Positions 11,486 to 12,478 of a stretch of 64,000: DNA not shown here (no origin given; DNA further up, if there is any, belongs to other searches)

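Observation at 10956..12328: PIG-L deacetylase plus formyltransferase pair suggests N-acyl swapping to an N-formyl pseudaminic acid derivative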

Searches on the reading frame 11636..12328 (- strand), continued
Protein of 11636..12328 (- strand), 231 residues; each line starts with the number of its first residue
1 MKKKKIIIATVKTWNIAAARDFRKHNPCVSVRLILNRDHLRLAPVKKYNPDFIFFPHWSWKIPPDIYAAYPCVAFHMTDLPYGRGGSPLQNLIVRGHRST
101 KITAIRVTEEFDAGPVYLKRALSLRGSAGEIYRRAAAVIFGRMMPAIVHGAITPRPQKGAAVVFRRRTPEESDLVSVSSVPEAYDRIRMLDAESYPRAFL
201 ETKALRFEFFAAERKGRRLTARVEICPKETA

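Call 26: search_solved_structures(query=A1, max_evalue=10)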
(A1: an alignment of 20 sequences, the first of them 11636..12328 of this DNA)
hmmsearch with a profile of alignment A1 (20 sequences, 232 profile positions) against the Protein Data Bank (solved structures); distinct sequences matched with E-value up to 10: 38.
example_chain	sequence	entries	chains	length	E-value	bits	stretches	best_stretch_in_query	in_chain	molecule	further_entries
1zgh_A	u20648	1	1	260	2.2e-105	354.6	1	5-229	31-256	Methionyl-tRNA formyltransferase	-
4iqf_A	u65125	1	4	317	2.1e-18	70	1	38-200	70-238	Methionyl-tRNA formyltransferase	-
6pih_A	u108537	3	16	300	3e-11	46.6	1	41-212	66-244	Bifunctional polymyxin resistance protein ArnA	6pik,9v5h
1yrw_A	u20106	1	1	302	3e-11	46.6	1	41-212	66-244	protein ArnA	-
2bln_A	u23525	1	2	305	3.1e-11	46.5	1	41-212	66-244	PROTEIN YFBG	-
5j63_A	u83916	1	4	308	3.2e-11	46.5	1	41-212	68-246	Bifunctional polymyxin resistance protein ArnA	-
1z7e_A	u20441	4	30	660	1.6e-10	44.2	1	41-212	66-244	protein ArnA | Bifunctional polymyxin resistance protein ArnA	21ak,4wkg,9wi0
3tqq_A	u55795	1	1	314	3e-10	43.3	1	30-208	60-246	Methionyl-tRNA formyltransferase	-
8gjh_A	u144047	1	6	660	3.3e-08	36.6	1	42-209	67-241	Bifunctional polymyxin resistance protein ArnA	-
5vys_A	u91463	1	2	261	6.9e-06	29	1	7-203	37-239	Gdp-mannose 4,6-dehydratase / gdp-4-amino-4,6-dideoxy-d-mannose formyltransferase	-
6j1f_B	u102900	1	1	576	8e-06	28.8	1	36-127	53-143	Hydrogenase regulation HoxX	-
6j0p_A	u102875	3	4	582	8.1e-06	28.8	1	36-127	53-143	Hydrogenase regulation HoxX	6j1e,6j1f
6j1i_A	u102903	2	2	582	8.2e-06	28.8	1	36-127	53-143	Hydrogenase regulation HoxX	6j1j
4yfv_A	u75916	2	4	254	8.5e-06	28.7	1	23-207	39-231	VioF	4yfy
5vyr_A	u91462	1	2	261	8.9e-06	28.7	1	26-203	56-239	Gdp-mannose 4,6-dehydratase / gdp-4-amino-4,6-dideoxy-d-mannose formyltransferase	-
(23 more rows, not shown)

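Call 33: find_encoding_contigs(protein=P0085, flank=10000, max_places=2)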
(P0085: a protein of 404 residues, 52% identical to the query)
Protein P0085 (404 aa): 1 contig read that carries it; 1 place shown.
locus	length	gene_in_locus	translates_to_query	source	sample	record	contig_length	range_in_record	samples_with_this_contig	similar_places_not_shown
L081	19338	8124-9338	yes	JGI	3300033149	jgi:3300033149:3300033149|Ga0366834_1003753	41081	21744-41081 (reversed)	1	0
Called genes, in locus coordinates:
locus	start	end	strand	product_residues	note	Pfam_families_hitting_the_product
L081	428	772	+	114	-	-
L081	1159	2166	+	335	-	PF01073:3Beta_HSD, PF01370:Epimerase, PF02719:Polysacc_synt_2, PF04321:RmlD_sub_bind, PF05368:NmrA (weak), PF08659:KR, PF13460:NAD_binding_10 (weak), PF16363:GDP_Man_Dehyd, +1 more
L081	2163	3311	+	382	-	PF01041:DegT_DnrJ_EryC1, PF00155:Aminotran_1_2, PF01212:Beta_elim_lyase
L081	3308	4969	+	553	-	PF00248:Aldo_ket_red, PF02348:CTP_transf_3, PF12804:NTP_transf_3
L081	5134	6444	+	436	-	PF00202:Aminotran_3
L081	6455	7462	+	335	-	-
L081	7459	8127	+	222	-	PF02585:PIG-L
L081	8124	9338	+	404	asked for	PF21553:Formyl_trans_C_2, PF13302:Acetyltransf_3 (weak)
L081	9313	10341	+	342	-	PF03102:NeuB, PF08666:SAF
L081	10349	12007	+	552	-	-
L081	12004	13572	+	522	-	-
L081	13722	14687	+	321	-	PF08241:Methyltransf_11, PF08242:Methyltransf_12 (weak), PF13649:Methyltransf_25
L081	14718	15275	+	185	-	PF13302:Acetyltransf_3, PF13420:Acetyltransf_4, PF13523:Acetyltransf_8 (faint), PF00583:Acetyltransf_1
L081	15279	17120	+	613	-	PF13522:GATase_6, PF13537:GATase_7, PF12481:DUF3700 (faint), PF00733:Asn_synthase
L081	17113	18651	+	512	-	PF05148:Methyltransf_8 (faint), PF01209:Ubie_methyltran (faint), PF13489:Methyltransf_23, PF08241:Methyltransf_11, PF08242:Methyltransf_12, PF13649:Methyltransf_25, PF13847:Methyltransf_31, PF08241:Methyltransf_11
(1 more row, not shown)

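Call 34: find_encoding_contigs(protein=P0044, flank=10000, max_places=2)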
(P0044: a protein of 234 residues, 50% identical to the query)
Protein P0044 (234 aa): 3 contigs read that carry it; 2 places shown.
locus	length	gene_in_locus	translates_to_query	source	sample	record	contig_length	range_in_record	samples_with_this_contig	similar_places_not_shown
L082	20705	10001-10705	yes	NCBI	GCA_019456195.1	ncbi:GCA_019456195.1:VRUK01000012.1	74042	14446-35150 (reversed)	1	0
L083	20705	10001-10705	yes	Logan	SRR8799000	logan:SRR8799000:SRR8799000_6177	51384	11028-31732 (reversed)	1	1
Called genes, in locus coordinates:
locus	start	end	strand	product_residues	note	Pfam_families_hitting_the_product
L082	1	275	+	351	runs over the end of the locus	PF01075:Glyco_transf_9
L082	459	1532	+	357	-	PF04613:LpxD, PF25084:LbH_EIF2B (weak), PF25087:GMPPB_C, PF00132:Hexapep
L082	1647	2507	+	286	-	PF17930:LpxI_N, PF06230:LpxI_C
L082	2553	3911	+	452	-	PF01163:RIO1 (faint), PF01636:APH (faint), PF03109:ABC1 (faint), PF06293:Kdo, PF00069:Pkinase, PF07714:PK_Tyr_Ser-Thr (weak)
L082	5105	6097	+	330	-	PF01073:3Beta_HSD, PF01370:Epimerase, PF02719:Polysacc_synt_2, PF04321:RmlD_sub_bind, PF05368:NmrA, PF07993:NAD_binding_4, PF13460:NAD_binding_10, PF16363:GDP_Man_Dehyd, +2 more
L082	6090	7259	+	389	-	PF01041:DegT_DnrJ_EryC1, PF00155:Aminotran_1_2, PF01212:Beta_elim_lyase (weak), PF00266:Aminotran_5 (weak), PF01053:Cys_Met_Meta_PP (faint)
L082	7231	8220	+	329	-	PF04055:Radical_SAM, PF13186:SPASM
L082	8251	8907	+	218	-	PF13489:Methyltransf_23, PF13649:Methyltransf_25, PF13847:Methyltransf_31, PF08241:Methyltransf_11, PF08242:Methyltransf_12 (weak)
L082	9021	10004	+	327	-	-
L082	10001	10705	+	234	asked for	PF21553:Formyl_trans_C_2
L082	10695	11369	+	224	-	PF02585:PIG-L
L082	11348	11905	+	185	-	PF13302:Acetyltransf_3, PF13420:Acetyltransf_4, PF00583:Acetyltransf_1, PF13673:Acetyltransf_10 (weak), PF13508:Acetyltransf_7 (weak)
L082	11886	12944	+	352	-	PF03102:NeuB, PF08666:SAF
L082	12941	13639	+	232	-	PF02348:CTP_transf_3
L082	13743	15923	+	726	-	-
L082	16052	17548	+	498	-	PF01943:Polysacc_synt (weak), PF13440:Polysacc_synt_3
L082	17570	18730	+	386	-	-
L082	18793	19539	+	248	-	PF13489:Methyltransf_23, PF13847:Methyltransf_31 (weak), PF08241:Methyltransf_11, PF08242:Methyltransf_12, PF13649:Methyltransf_25 (weak)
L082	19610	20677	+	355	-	PF05050:Methyltransf_21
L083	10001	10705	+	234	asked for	PF21553:Formyl_trans_C_2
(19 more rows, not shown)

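Call 51: search_dna_similar(query=window:11636-12328:-, collection=plasmids, mode=protein, max_rows=15)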
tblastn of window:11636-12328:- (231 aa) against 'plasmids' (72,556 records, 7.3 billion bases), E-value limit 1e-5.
Records with a match: 33; places in all: 33; records where one place covers at least 80% of the query: 9.
Best place of each record, by identity: <60% 33.
By first word of the organism name: Pantoea 8; Mycobacterium 4; Streptomyces 3; Escherichia 2; Klebsiella 2; Bacillus 2; [Synechococcus] 1; Nonomuraea 1; Halorussus 1; Variovorax 1; and 8 more.
By predicted mobility (MOB-suite, as given by PLSDB): non-mobilizable 29; mobilizable 4.
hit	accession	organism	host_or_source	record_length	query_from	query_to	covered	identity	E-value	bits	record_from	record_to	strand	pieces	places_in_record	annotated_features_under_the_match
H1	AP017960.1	[Synechococcus] sp. NIES-970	-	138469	12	227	94%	45.8%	2e-56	200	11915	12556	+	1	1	methionyl-tRNA formyltransferase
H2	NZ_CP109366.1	Streptomyces sp. NBC_01558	-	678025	12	212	87%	27.5%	1e-8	62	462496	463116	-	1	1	methionyl-tRNA formyltransferase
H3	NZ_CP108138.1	Streptomyces sp. NBC_00184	-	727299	12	212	87%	26.1%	3e-6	55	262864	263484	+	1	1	methionyl-tRNA formyltransferase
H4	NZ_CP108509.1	Streptomyces sp. NBC_01237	-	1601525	12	212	87%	25.2%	8e-7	56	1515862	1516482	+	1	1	none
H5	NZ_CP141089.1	Escherichia coli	Homo sapiens,Infected Human Urine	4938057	36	212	77%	28.5%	9e-7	56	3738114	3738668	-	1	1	none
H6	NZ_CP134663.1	Escherichia coli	Larus michahellis,bacteria,cloaca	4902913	36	212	77%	28.5%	9e-7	56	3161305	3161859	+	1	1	none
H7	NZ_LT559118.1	Nonomuraea gerenzanensis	-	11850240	12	212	87%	24.9%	3e-7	58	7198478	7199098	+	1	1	none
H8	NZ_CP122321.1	Pantoea agglomerans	Gypsophila paniculata,whole organism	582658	45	212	73%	29.0%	4e-9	63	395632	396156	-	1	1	arnA: bifunctional UDP-4-amino-4-deoxy-L-arabinose ...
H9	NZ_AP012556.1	Mycobacterium avium subsp. hominissuis TH135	-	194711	14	212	86%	24.3%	2e-8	61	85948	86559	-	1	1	methionyl-tRNA formyltransferase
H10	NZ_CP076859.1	Mycobacterium avium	Homo sapiens,sputum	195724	14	212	86%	24.3%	2e-8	61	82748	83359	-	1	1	methionyl-tRNA formyltransferase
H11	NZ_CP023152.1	Mycobacterium intracellulare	Homo sapiens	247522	14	212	86%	24.3%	2e-8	61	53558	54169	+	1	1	methionyl-tRNA formyltransferase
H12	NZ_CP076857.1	Mycobacterium avium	Homo sapiens,sputum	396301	14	212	86%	24.3%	2e-8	61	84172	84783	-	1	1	methionyl-tRNA formyltransferase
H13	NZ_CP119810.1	Halorussus caseinilyticus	cell culture,coastal saline-alkali land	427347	45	213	73%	28.3%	9e-6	53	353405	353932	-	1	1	methionyl-tRNA formyltransferase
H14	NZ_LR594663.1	Variovorax sp. RA8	Riverbed sediment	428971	42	207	72%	28.2%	2e-7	59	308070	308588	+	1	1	formyltransferase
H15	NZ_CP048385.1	Citrobacter freundii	cell culture,environment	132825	45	212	73%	27.8%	9e-7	56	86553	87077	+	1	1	arnA: bifunctional UDP-4-amino-4-deoxy-L-arabinose ...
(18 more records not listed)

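Call 52: get_annotated_region(hit=H1, flank=9000)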
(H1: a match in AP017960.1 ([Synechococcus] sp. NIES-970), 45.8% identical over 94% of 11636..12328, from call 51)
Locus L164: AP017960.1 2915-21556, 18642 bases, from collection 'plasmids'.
description: Synechococcus sp. NIES-970 plasmid plasmid1 DNA, complete sequence
organism: [Synechococcus] sp. NIES-970 (NCBI taxid 1827144)
taxonomy: Bacteria; Cyanobacteriota; Cyanophyceae; Chroococcales; Geminocystaceae; Picosynechococcus; [Synechococcus] sp. NIES-970
host: -; source: -; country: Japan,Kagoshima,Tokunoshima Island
typing (MOB-suite, as given by PLSDB): non-mobilizable
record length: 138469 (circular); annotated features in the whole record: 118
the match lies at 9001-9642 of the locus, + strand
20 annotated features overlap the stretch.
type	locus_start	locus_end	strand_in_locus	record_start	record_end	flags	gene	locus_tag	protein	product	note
CDS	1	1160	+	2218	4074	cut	-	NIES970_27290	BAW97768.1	ATP-binding protein of molybdate ABC transporter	-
CDS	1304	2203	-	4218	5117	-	-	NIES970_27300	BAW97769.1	integrase/recombinase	-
CDS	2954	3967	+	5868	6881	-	-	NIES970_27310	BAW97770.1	capsular polysaccharide biosynthesis protein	-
CDS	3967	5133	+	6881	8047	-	-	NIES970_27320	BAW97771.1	DegT/DnrJ/EryC1/StrS aminotransferase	-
CDS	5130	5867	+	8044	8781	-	-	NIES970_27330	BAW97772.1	acylneuraminate cytidylyltransferase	-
CDS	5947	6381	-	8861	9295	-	-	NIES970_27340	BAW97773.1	hypothetical protein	-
CDS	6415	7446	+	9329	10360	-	-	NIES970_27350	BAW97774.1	glycosyltransferase family 28 protein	-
CDS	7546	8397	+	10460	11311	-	-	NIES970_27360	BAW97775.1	hypothetical protein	-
CDS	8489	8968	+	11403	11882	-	-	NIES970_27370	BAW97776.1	surface polysaccharide biosynthesis protein, transferase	-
CDS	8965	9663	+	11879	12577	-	-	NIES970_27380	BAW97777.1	methionyl-tRNA formyltransferase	-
CDS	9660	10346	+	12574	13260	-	-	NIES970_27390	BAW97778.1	LmbE-like protein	-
CDS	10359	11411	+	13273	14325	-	-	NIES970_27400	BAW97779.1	N-acetylneuraminic acid synthase domain-containing protein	-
CDS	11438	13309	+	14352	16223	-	-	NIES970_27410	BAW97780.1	ABC-type multidrug/protein/lipid transport system, ATPase component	-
CDS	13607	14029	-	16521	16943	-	-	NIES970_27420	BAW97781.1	putative nucleic-acid-binding protein, contains PIN domain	-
CDS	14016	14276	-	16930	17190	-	-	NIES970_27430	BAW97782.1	transcriptional regulator, AbrB family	-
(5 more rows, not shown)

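Call 53: search_protein_representatives(protein=window:11636-12328:-)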
Query: 231 residues. Proteins with E-value up to 0.001 (for the whole library): 3817; up to 1e-10: 909; up to 1e-30: 279. The best 150 are listed.
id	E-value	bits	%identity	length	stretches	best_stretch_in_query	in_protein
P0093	4.4e-70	252.0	52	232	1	1-226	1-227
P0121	3.8e-66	239.1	51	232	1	1-227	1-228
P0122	5.8e-66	238.5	52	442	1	3-224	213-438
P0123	7.3e-66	238.2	51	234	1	1-227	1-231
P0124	3.0e-60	219.8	48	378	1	4-213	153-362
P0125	9.7e-60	218.2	52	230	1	6-224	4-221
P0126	2.5e-59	216.9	37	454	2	6-225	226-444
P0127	3.2e-59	216.5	38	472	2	6-223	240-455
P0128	1.2e-58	214.6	46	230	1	2-226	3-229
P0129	4.7e-58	212.7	47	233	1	5-224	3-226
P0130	5.1e-58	212.6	51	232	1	6-227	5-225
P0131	6.7e-58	212.2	48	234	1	4-225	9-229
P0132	7.1e-58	212.1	45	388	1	4-222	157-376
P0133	1.5e-57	211.0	52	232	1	39-225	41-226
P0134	2.0e-56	207.4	45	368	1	3-226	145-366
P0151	1.1e-52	195.1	50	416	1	31-228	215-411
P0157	1.2e-51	191.8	54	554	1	39-214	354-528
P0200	1.1e-46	175.5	41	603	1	5-225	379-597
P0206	6.2e-46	173.0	42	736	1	7-227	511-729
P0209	1.6e-45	171.7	41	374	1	5-226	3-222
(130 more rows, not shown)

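Call 54: search_protein_families(library=pfam, proteins=[P0122, P0124, P0126, P0127, P0132, P0151, P0200, P0206, P0209, P0157], max_evalue=0.001)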
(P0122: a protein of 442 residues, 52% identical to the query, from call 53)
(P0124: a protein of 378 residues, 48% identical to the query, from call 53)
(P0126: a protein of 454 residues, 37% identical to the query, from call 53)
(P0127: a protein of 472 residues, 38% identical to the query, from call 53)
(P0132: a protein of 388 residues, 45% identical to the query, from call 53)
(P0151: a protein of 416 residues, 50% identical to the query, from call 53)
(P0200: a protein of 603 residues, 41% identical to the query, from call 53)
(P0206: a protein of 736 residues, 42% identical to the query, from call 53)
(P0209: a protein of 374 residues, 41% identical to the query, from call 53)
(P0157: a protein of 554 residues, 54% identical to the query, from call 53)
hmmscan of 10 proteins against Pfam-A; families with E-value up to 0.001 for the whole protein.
P0122 (442 aa): 5 families
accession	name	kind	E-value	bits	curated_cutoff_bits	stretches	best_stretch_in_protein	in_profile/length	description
PF21553.2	Formyl_trans_C_2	-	8.8e-17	60.9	27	1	380-439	1-57/58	Methionyl-tRNA formyltransferase, C-terminal domain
PF00583.31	Acetyltransf_1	-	6.8e-07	30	20.7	1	104-174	40-116/116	Acetyltransferase (GNAT) family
PF13302.13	Acetyltransf_3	-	2.4e-06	28.7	25.4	1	6-175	2-138/138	Acetyltransferase (GNAT) domain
PF00551.24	Formyl_trans_N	-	3.1e-06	27.5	26.1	1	254-333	73-154/181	Formyl transferase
PF13508.13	Acetyltransf_7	-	1.2e-05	26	27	1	106-175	12-83/84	Acetyltransferase (GNAT) domain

P0124 (378 aa): 5 families
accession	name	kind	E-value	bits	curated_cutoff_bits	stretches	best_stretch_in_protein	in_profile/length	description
PF21553.2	Formyl_trans_C_2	-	1.3e-17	63.5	27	1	318-374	1-57/58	Methionyl-tRNA formyltransferase, C-terminal domain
PF13302.13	Acetyltransf_3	-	1e-10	42.9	25.4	1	6-134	5-137/138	Acetyltransferase (GNAT) domain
PF00583.31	Acetyltransf_1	-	1.9e-07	31.8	20.7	1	52-134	34-116/116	Acetyltransferase (GNAT) family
PF00551.24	Formyl_trans_N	-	6.2e-06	26.5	26.1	1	184-269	65-152/181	Formyl transferase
PF13523.12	Acetyltransf_8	-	0.0001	22.4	27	0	12-137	5-140/145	Acetyltransferase (GNAT) domain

P0126 (454 aa): 2 families
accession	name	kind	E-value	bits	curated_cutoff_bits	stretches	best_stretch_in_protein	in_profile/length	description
PF21553.2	Formyl_trans_C_2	-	7.8e-20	70.7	27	1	388-444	2-57/58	Methionyl-tRNA formyltransferase, C-terminal domain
PF00551.24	Formyl_trans_N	-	3.6e-06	27.3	26.1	1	48-126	79-157/181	Formyl transferase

P0127 (472 aa): 1 family
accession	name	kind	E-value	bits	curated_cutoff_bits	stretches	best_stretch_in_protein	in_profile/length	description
PF21553.2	Formyl_trans_C_2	-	4.2e-18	65.1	27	1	401-458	1-56/58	Methionyl-tRNA formyltransferase, C-terminal domain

P0132 (388 aa): 5 families
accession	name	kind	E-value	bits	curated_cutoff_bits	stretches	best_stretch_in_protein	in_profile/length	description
PF21553.2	Formyl_trans_C_2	-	4.3e-19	68.3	27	1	323-377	1-55/58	Methionyl-tRNA formyltransferase, C-terminal domain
PF13302.13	Acetyltransf_3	-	2.3e-09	38.5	25.4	1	7-139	2-138/138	Acetyltransferase (GNAT) domain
PF00583.31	Acetyltransf_1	-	1.6e-07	32.1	20.7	1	41-138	23-116/116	Acetyltransferase (GNAT) family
PF00551.24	Formyl_trans_N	-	1.8e-05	25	26.1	1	181-284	58-163/181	Formyl transferase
PF13508.13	Acetyltransf_7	-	0.00065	20.5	27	0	57-139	3-83/84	Acetyltransferase (GNAT) domain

P0151 (416 aa): 6 families
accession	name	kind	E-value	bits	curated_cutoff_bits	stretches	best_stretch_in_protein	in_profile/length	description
PF21553.2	Formyl_trans_C_2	-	1.3e-19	70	27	1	352-409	1-58/58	Methionyl-tRNA formyltransferase, C-terminal domain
PF13302.13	Acetyltransf_3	-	2.3e-14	54.7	25.4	1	8-143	3-138/138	Acetyltransferase (GNAT) domain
PF13420.13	Acetyltransf_4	-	1.3e-08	35.5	24.3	1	10-160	2-152/155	Acetyltransferase (GNAT) domain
PF13523.12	Acetyltransf_8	-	0.00016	21.7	27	1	14-149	3-144/145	Acetyltransferase (GNAT) domain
PF00551.24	Formyl_trans_N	-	0.00066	19.9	26.1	0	221-329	67-179/181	Formyl transferase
PF00583.31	Acetyltransf_1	-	0.00084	20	20.7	0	47-142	24-116/116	Acetyltransferase (GNAT) family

P0200 (603 aa): 6 families
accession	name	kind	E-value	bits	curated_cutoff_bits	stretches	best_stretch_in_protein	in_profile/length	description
PF21553.2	Formyl_trans_C_2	-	1.3e-18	66.8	27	1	540-597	1-57/58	Methionyl-tRNA formyltransferase, C-terminal domain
PF13302.13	Acetyltransf_3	-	1.4e-11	45.7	25.4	1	238-362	3-138/138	Acetyltransferase (GNAT) domain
PF04101.22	Glyco_tran_28_C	-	2e-06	28.4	22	1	71-177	3-112/166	Glycosyltransferase family 28 C-terminal domain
PF00583.31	Acetyltransf_1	-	5.7e-05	23.8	20.7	1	260-361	11-116/116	Acetyltransferase (GNAT) family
PF00551.24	Formyl_trans_N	-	0.00045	20.5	26.1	1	410-496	68-156/181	Formyl transferase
PF13508.13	Acetyltransf_7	-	0.00064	20.5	27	0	286-362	3-83/84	Acetyltransferase (GNAT) domain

P0206 (736 aa): 6 families
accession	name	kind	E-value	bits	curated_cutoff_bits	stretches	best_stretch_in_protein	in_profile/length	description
PF21553.2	Formyl_trans_C_2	-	1.9e-20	72.7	27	1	671-728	1-58/58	Methionyl-tRNA formyltransferase, C-terminal domain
PF13302.13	Acetyltransf_3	-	1.2e-11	45.9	25.4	1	356-484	4-137/138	Acetyltransferase (GNAT) domain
PF00583.31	Acetyltransf_1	-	2.9e-10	40.9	20.7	1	383-484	15-116/116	Acetyltransferase (GNAT) family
PF04101.22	Glyco_tran_28_C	-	1.7e-09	38.4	22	1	178-326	2-154/166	Glycosyltransferase family 28 C-terminal domain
PF13508.13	Acetyltransf_7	-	1.4e-05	25.8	27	1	404-485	3-83/84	Acetyltransferase (GNAT) domain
PF13673.13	Acetyltransf_10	-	0.0001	22.7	23.6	1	396-502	23-126/128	Acetyltransferase (GNAT) domain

P0209 (374 aa): 2 families
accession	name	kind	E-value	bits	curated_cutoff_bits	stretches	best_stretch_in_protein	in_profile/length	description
PF21553.2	Formyl_trans_C_2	-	2.6e-15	56.2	27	1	166-216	2-52/58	Methionyl-tRNA formyltransferase, C-terminal domain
PF00551.24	Formyl_trans_N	-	4.1e-09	36.9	26.1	1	38-126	72-164/181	Formyl transferase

P0157 (554 aa): 4 families
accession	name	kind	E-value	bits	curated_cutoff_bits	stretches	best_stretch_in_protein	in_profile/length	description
PF21553.2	Formyl_trans_C_2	-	4.3e-16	58.7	27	1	483-539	1-56/58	Methionyl-tRNA formyltransferase, C-terminal domain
PF13302.13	Acetyltransf_3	-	4.8e-09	37.5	25.4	1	165-296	2-137/138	Acetyltransferase (GNAT) domain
PF00583.31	Acetyltransf_1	-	7.3e-07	29.9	20.7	1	193-296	14-116/116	Acetyltransferase (GNAT) family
PF04101.22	Glyco_tran_28_C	-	0.0005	20.6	22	1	5-138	11-148/166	Glycosyltransferase family 28 C-terminal domain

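Call 56: get_annotated_region(hit=H13, flank=9000)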
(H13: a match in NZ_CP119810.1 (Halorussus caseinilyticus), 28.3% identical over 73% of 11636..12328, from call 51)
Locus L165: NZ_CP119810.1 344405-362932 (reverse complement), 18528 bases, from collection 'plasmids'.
description: Halorussus caseinilyticus strain DT72 plasmid unnamed1, complete sequence
organism: Halorussus caseinilyticus (NCBI taxid 3034025)
taxonomy: Archaea; Euryarchaeota; Halobacteria; Halobacteriales; Haladaptataceae; Halorussus; Halorussus caseinilyticus
host: -; source: cell culture,coastal saline-alkali land; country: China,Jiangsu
typing (MOB-suite, as given by PLSDB): non-mobilizable
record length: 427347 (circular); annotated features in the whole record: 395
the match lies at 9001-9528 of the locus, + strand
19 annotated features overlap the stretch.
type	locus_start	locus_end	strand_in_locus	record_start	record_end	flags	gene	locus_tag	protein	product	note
CDS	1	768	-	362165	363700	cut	-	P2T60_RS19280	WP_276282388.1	DUF58 domain-containing protein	-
CDS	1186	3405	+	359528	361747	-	-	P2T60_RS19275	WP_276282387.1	hypothetical protein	-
CDS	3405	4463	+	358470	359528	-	-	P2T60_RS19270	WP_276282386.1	DUF1616 domain-containing protein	-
CDS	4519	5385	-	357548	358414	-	-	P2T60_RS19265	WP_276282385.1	class I SAM-dependent methyltransferase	-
CDS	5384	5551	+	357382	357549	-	-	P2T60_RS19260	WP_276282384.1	hypothetical protein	-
CDS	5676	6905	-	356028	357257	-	neuC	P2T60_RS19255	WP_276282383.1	UDP-N-acetylglucosamine 2-epimerase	GO:0006047 - UDP-N-acetylglucosamine metabolic process [Evidence IEA]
CDS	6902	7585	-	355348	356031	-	-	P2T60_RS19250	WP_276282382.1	PIG-L deacetylase family protein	-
CDS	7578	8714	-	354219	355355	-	neuB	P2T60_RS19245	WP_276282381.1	N-acetylneuraminate synthase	GO:0016051 - carbohydrate biosynthetic process [Evidence IEA]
CDS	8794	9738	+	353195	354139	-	-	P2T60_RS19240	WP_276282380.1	methionyl-tRNA formyltransferase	GO:0071951 - conversion of methionyl-tRNA to N-formyl-methionyl-tRNA [Evidence IEA]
CDS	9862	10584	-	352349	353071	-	-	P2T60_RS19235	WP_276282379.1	formyltransferase family protein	GO:0009058 - biosynthetic process [Evidence IEA]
CDS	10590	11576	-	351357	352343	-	-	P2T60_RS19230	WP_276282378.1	Gfo/Idh/MocA family oxidoreductase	-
CDS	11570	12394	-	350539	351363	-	-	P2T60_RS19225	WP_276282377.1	SDR family oxidoreductase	-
CDS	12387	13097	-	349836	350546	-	-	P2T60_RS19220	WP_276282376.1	acylneuraminate cytidylyltransferase family protein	-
CDS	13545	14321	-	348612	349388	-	-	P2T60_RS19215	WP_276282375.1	oxidoreductase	-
CDS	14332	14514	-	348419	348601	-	-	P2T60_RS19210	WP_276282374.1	hypothetical protein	-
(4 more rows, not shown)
